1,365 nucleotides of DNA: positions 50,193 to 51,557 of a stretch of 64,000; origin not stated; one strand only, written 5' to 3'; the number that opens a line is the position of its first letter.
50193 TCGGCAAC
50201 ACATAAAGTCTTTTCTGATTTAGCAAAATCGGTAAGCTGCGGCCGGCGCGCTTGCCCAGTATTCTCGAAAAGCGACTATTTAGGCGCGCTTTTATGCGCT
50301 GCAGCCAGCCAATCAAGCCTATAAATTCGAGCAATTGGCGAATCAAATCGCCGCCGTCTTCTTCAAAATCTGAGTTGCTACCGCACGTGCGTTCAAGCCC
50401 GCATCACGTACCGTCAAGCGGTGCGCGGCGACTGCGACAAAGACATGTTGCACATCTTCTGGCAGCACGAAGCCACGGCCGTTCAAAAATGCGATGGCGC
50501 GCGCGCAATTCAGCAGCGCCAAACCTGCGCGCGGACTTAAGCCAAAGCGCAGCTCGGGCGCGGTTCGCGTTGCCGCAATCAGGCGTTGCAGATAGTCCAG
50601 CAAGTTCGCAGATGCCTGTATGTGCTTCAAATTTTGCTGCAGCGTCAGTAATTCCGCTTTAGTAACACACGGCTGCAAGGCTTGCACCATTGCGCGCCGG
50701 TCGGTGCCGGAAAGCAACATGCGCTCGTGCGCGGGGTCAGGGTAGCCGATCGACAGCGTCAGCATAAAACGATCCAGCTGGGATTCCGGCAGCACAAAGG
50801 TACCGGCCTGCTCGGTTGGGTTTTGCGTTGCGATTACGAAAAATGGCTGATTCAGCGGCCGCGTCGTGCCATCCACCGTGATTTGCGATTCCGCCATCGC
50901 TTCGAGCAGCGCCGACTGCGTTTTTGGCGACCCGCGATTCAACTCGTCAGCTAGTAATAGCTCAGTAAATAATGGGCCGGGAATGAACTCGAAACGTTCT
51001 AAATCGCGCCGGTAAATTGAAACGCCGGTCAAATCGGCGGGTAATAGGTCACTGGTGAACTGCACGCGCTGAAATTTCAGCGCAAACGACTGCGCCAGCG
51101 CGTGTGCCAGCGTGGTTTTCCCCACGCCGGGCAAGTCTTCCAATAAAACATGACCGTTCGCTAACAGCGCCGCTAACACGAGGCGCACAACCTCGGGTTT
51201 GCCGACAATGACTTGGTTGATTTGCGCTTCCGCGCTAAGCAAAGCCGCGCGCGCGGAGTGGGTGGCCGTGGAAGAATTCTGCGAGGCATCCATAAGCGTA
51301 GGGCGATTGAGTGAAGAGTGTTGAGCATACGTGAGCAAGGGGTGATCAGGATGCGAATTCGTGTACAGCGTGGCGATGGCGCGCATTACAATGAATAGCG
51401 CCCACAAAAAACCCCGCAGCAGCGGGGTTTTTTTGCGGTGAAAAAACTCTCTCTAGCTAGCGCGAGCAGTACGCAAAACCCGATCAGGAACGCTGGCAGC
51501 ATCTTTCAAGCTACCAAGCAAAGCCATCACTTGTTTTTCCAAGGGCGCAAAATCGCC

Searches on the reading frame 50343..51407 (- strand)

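Call 85: search_protein_families(library=pfam, proteins=[window:50343-51407:-], max_evalue=0.00001)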
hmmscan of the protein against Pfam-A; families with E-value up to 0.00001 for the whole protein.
window:50343-51407:- (354 aa): 4 families
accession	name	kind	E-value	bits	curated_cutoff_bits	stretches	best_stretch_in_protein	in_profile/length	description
PF07726.17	AAA_3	-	1e-59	200.5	27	1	86-216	1-131/131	ATPase family associated with various cellular activities (AAA)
PF17863.7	AAA_lid_2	-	9.2e-20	70.6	22.7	1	279-336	2-59/74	AAA lid domain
PF07728.20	AAA_5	-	2.1e-10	41.2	22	1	86-214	1-139/139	AAA domain (dynein-related subfamily)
PF20030.5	bpMoxR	-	1.2e-06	28.1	27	1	58-257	5-204/205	MoxR domain in the MoxR-vWA-beta-propeller ternary systems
